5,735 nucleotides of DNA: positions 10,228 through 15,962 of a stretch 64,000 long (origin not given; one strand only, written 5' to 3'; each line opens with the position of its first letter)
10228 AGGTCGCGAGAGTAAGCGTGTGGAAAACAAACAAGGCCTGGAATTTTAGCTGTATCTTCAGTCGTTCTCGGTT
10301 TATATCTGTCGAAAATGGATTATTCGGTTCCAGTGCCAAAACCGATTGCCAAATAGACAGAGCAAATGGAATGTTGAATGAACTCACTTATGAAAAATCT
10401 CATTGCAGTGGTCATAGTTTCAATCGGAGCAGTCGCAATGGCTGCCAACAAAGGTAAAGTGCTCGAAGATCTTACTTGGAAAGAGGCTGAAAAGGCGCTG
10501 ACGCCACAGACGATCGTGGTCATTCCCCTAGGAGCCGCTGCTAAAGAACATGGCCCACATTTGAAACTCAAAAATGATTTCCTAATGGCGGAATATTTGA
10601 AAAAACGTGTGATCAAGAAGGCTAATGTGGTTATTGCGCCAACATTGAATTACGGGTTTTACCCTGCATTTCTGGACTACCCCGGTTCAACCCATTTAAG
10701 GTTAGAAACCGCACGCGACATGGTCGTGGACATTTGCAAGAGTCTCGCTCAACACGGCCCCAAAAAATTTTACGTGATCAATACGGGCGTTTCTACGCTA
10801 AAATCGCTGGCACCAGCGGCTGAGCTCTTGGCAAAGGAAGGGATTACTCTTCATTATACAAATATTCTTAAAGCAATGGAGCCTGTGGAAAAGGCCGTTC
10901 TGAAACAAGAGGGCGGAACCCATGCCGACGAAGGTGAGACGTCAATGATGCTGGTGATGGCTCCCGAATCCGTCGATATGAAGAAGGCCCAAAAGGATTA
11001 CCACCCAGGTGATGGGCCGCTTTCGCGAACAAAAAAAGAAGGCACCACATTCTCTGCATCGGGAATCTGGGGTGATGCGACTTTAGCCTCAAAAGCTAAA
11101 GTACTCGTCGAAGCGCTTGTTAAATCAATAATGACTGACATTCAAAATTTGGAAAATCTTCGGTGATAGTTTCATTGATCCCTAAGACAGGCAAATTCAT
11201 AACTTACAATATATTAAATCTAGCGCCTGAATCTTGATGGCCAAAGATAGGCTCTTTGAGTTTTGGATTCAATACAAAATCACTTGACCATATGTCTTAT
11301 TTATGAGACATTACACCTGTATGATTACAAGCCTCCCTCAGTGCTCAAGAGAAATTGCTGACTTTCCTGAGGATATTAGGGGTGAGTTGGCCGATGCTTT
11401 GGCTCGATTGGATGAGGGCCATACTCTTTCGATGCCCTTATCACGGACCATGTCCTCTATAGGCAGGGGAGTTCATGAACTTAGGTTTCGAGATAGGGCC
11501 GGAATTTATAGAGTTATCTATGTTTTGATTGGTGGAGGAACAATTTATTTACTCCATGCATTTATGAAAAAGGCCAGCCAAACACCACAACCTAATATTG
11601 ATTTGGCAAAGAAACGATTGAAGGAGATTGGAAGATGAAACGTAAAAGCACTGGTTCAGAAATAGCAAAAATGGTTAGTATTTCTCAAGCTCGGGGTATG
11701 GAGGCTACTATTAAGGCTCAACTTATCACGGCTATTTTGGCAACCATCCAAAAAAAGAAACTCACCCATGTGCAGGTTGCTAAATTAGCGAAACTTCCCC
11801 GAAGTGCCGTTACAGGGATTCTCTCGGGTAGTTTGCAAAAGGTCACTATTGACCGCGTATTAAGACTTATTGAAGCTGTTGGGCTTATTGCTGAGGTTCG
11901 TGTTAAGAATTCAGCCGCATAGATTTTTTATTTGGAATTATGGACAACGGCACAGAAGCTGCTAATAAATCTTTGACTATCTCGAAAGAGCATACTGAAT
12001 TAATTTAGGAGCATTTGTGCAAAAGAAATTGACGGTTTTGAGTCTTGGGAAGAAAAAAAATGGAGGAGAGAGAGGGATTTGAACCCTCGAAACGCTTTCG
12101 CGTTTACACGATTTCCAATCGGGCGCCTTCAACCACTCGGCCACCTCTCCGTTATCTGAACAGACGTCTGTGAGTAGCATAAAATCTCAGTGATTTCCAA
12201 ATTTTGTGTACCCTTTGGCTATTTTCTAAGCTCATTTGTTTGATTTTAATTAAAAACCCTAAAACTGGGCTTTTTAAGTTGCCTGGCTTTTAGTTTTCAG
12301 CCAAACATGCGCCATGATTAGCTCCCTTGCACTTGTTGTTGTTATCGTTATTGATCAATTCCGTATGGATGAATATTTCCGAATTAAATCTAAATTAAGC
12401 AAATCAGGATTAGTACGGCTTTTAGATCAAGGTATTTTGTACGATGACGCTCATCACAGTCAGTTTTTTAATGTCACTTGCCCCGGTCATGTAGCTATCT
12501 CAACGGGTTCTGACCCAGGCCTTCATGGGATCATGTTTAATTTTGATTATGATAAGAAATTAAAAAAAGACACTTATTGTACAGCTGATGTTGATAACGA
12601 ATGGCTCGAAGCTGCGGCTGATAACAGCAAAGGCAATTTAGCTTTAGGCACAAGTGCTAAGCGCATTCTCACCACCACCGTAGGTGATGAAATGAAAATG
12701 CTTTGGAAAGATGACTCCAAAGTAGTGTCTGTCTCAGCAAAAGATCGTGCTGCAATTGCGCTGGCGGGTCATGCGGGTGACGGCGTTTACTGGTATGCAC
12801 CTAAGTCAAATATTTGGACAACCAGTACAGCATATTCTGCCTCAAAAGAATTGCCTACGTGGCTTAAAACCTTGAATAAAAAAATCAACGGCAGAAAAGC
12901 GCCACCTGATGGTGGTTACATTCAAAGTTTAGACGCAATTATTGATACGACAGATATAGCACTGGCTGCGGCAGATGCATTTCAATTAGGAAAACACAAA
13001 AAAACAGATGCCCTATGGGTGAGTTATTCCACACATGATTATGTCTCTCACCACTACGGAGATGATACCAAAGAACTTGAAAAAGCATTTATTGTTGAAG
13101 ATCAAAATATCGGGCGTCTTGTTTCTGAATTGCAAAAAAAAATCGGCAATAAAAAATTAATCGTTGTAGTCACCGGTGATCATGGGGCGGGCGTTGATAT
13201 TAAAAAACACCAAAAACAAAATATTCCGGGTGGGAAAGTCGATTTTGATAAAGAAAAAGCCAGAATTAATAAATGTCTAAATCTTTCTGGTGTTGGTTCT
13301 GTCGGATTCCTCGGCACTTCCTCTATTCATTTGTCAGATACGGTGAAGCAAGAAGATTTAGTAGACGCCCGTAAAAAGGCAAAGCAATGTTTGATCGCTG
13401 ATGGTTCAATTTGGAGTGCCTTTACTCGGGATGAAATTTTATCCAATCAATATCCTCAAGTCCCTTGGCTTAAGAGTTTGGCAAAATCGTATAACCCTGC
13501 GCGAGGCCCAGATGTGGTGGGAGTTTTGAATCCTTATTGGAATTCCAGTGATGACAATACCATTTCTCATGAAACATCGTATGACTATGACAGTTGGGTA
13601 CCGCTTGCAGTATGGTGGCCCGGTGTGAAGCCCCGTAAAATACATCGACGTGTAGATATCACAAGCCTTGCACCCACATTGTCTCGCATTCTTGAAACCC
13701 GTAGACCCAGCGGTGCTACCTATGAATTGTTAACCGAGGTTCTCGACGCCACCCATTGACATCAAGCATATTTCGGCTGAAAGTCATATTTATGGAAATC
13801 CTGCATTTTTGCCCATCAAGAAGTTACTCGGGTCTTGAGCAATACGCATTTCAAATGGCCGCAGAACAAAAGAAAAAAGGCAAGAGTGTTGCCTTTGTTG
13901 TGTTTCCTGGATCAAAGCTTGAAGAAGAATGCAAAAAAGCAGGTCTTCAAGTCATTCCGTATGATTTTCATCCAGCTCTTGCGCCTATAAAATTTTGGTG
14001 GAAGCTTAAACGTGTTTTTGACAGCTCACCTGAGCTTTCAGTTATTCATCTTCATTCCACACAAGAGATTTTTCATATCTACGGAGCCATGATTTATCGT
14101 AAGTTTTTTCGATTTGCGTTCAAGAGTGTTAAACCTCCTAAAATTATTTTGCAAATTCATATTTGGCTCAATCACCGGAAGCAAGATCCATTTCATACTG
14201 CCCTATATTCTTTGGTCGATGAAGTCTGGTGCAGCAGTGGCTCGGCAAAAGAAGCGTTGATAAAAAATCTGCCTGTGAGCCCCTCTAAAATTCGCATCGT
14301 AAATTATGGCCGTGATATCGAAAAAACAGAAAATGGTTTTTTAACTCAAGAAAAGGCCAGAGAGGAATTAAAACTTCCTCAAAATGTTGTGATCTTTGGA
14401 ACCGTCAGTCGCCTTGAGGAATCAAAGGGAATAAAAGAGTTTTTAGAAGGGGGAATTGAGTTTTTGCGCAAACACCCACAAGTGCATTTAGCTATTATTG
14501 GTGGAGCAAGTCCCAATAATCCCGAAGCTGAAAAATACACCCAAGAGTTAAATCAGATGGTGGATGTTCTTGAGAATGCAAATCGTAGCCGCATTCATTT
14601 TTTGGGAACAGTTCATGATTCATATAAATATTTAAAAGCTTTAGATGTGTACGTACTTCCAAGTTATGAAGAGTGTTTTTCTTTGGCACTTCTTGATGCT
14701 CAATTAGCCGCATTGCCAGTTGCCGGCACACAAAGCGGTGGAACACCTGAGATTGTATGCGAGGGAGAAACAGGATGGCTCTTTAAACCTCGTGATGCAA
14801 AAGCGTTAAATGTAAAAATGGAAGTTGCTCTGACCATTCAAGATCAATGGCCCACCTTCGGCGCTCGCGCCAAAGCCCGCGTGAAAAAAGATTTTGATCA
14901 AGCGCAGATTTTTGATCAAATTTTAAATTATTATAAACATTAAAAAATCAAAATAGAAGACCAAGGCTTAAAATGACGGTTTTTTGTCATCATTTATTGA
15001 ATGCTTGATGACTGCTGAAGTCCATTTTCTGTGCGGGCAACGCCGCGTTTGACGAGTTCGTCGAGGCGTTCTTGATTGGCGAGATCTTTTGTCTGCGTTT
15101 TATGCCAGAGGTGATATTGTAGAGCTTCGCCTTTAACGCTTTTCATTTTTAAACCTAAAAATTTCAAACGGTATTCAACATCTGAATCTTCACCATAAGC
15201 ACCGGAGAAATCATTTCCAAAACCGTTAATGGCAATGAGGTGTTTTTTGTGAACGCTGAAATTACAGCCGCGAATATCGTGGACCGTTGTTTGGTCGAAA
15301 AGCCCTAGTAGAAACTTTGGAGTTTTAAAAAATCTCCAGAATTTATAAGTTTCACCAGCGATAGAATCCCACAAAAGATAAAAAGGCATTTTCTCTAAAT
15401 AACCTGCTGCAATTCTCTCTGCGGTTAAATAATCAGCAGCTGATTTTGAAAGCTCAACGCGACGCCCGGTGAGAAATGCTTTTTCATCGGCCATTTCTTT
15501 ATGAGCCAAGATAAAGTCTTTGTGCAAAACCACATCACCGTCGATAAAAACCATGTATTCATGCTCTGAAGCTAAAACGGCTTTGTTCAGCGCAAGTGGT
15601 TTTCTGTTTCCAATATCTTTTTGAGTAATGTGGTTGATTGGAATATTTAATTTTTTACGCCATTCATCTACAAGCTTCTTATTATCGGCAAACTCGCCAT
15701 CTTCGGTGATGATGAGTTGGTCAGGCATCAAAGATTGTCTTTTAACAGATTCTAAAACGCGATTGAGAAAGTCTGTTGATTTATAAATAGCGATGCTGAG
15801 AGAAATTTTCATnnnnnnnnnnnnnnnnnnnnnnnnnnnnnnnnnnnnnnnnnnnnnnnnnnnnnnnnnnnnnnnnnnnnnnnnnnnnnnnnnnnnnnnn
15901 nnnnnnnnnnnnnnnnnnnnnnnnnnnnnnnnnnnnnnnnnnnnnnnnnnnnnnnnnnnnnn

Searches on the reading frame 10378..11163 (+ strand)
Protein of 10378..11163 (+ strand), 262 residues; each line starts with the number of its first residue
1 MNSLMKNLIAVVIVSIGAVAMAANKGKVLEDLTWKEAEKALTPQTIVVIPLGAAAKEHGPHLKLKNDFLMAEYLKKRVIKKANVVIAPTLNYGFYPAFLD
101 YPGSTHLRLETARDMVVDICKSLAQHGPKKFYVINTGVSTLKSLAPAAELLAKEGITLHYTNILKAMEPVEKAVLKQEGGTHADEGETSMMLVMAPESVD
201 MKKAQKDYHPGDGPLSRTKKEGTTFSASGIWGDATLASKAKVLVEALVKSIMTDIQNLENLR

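Call 35: search_protein_families(library=pfam, proteins=[window:10378-11163:+], max_evalue=0.00001)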
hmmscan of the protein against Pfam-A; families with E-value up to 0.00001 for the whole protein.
window:10378-11163:+ (262 aa): 1 family
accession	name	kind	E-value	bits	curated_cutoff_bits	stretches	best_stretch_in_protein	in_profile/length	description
PF02633.19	Creatininase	-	4.3e-47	161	31.3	1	30-251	1-234/238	Creatinine amidohydrolase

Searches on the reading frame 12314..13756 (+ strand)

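Call 35: search_protein_families(library=pfam, proteins=[window:12314-13756:+], max_evalue=0.00001)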
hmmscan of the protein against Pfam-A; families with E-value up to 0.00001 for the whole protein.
window:12314-13756:+ (481 aa): 2 families
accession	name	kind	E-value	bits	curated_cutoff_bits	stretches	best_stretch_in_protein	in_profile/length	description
PF01663.27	Phosphodiest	-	2.1e-31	110.2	23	1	8-414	1-326/342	Type I phosphodiesterase / nucleotide pyrophosphatase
PF00884.28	Sulfatase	-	1.4e-09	38.1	25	0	263-305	214-256/301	Sulfatase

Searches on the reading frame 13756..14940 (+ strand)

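Call 36: search_protein_families(library=pfam, proteins=[window:13756-14940:+], max_evalue=0.00001)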
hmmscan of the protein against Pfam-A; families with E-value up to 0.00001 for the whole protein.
window:13756-14940:+ (395 aa): 4 families
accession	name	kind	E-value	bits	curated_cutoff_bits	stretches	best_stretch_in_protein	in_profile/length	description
PF00534.26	Glycos_transf_1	-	5.4e-26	91.6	26.4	1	198-364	2-161/172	Glycosyl transferases group 1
PF13692.12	Glyco_trans_1_4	-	5.1e-24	85.6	27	1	213-356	3-137/142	Glycosyl transferases group 1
PF13439.12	Glyco_transf_4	-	7.3e-11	42.8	28.5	1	25-189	2-169/170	Glycosyltransferase Family 4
PF13579.12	Glyco_trans_4_4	-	5.8e-07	30.4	29.7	1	25-185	1-158/158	Glycosyl transferase 4-like domain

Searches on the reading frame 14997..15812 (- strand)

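Call 36: search_protein_families(library=pfam, proteins=[window:14997-15812:-], max_evalue=0.00001)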
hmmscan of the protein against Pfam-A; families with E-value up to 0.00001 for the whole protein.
window:14997-15812:- (272 aa): 3 families
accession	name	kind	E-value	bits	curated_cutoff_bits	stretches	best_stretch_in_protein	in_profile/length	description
PF00535.33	Glycos_transf_2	-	7.3e-12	46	23.3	1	6-163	3-135/168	Glycosyl transferase family 2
PF13641.12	Glyco_tranf_2_3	-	7.5e-09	36.4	27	1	3-240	3-214/230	Glycosyltransferase like family 2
PF02709.20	Glyco_transf_7C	-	1.1e-07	31.9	23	1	178-233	17-72/78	N-terminal domain of galactosyltransferase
